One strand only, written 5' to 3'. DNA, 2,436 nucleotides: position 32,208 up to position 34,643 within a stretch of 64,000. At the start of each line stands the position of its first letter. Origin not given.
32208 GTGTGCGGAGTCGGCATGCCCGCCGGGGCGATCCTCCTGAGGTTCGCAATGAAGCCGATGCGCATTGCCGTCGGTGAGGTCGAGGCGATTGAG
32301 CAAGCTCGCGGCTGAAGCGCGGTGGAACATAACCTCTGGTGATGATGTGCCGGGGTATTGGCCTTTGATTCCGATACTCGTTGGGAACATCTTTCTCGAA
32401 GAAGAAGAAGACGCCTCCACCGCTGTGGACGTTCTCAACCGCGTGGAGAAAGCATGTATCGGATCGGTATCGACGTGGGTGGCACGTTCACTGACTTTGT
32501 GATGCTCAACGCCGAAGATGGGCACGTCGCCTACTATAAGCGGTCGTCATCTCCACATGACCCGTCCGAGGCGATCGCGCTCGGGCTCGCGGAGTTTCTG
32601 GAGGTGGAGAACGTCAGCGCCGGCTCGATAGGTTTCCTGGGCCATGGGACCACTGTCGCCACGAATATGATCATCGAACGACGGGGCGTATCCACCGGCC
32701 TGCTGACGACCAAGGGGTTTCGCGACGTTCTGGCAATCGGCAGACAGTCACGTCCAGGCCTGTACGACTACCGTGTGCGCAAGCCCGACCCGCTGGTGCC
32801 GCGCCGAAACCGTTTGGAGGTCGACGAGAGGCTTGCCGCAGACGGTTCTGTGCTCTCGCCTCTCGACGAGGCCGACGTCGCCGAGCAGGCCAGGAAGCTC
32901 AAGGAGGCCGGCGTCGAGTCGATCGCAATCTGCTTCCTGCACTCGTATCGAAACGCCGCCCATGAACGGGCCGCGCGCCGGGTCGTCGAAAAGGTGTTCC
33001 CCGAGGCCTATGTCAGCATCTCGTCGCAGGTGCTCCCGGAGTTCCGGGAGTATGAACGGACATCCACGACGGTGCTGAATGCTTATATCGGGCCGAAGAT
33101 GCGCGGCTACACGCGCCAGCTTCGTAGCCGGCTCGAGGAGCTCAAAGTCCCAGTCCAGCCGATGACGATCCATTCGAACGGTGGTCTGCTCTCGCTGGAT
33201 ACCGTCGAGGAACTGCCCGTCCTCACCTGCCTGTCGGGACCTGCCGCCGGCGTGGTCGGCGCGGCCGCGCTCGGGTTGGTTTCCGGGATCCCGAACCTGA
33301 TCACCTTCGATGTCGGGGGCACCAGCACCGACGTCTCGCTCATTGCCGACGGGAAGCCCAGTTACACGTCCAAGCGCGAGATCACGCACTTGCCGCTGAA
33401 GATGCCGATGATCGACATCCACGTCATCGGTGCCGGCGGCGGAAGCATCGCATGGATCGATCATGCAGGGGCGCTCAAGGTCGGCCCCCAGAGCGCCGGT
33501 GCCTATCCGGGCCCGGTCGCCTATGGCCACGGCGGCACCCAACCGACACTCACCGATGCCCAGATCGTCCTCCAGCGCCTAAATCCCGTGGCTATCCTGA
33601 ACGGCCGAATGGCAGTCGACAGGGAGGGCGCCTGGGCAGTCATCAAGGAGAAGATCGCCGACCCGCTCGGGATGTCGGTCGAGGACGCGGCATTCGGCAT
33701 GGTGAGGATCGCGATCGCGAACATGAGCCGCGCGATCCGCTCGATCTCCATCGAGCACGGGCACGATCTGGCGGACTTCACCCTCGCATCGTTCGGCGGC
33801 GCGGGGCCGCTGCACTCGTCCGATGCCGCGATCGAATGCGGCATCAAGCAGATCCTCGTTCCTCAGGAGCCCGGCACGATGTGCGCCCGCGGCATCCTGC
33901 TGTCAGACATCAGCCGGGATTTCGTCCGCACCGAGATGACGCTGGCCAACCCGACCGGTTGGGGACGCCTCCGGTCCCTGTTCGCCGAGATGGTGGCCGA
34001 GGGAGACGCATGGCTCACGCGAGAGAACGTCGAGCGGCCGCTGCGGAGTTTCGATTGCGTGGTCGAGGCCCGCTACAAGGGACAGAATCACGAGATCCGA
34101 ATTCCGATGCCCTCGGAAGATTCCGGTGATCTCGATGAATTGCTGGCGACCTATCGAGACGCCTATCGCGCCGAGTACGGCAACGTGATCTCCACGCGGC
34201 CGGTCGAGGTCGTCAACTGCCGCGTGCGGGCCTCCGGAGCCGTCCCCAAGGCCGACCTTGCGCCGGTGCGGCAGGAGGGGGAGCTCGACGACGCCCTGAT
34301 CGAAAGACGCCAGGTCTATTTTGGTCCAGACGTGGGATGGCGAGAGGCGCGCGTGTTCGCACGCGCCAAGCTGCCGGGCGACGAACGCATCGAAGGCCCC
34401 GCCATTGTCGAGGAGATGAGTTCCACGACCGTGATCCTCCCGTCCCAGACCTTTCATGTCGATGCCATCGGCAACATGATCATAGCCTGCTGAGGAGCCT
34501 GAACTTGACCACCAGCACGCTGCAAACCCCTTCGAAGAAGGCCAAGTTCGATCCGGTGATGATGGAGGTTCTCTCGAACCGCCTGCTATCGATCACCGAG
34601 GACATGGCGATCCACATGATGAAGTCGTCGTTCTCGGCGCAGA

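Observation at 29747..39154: LysR-controlled MFS-HyuA-HyuB-MmgE/PrpD-ASL-like lyase operon: candidate uncharacterised C-N bond catabolic pathway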

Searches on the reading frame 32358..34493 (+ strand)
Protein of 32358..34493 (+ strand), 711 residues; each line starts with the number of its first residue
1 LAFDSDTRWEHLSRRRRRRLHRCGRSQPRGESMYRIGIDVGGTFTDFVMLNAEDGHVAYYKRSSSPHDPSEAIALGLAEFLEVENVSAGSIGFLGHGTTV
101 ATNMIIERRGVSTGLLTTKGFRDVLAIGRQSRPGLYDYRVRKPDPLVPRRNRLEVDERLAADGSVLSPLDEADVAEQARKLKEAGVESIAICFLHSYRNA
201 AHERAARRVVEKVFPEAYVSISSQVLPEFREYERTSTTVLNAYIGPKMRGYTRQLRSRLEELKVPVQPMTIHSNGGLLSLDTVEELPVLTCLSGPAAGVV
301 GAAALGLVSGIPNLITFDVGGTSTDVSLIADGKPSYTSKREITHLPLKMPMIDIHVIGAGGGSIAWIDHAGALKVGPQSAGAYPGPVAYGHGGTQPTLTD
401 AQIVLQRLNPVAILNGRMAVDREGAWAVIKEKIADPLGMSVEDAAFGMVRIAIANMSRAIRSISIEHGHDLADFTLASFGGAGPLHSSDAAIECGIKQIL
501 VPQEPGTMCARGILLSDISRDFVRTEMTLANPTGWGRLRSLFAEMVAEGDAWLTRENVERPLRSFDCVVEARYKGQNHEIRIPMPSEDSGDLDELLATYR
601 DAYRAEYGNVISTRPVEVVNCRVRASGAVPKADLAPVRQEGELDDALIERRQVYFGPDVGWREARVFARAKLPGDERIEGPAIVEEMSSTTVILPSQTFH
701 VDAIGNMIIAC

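Call 3: search_protein_families(library=pfam, proteins=[window:32358-34493:+])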
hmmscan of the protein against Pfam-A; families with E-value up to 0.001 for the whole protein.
window:32358-34493:+ (711 aa): 3 families
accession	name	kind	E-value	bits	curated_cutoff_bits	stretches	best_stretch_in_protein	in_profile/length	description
PF01968.24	Hydantoinase_A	-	4.2e-90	302.3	22.9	1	234-520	1-289/291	Hydantoinase/oxoprolinase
PF05378.19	Hydant_A_N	-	1.3e-59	201.3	25.2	1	35-213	1-175/176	Hydantoinase/oxoprolinase N-terminal region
PF19278.4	Hydant_A_C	-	4.9e-11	42.8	21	1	543-701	19-182/193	Hydantoinase/oxoprolinase C-terminal domain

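Call 5: search_protein_families(library=ncbifam, proteins=[window:32454-34493:+], max_evalue=0.00001)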
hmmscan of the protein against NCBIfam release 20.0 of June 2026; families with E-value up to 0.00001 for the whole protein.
window:32454-34493:+ (679 aa): 3 families
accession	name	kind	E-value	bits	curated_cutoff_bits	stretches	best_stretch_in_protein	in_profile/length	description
NF050156.1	CapLactmsAlpCapA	equivalog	1.5e-167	559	1000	1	2-673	1-681/689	caprolactamase subunit alpha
NF042975.2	AcphenoCarb_ApcC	equivalog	2.1e-89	300.6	1500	1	2-673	9-705/733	acetophenone carboxylase subunit gamma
NF042960.1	AcphenoCarb_ApcA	equivalog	4.6e-58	197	1250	1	1-675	1-653/658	acetophenone carboxylase subunit alpha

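Call 16: search_solved_structures(query=window:32454-34493:+, max_evalue=0.00001)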
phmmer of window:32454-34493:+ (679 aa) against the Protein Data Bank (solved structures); distinct sequences matched with E-value up to 0.00001: 6.
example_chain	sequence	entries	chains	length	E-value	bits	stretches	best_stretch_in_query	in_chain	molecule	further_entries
7hk5_A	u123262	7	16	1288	1.1e-154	519.6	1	1-679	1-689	N-methylhydantoinase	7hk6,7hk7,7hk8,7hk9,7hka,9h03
6yra_A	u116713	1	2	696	3.9e-116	392.3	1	2-664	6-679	5-oxoprolinase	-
5l9w_B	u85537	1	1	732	1.1e-86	295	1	4-677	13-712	Acetophenone carboxylase gamma subunit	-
5m45_B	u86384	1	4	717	4.5e-73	250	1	4-664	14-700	Acetone carboxylase beta subunit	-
5svb_B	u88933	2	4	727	6.7e-73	249.4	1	4-664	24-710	Acetone carboxylase beta subunit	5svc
5l9w_b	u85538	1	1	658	4.8e-51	177.2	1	1-507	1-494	Acetophenone carboxylase alpha subunit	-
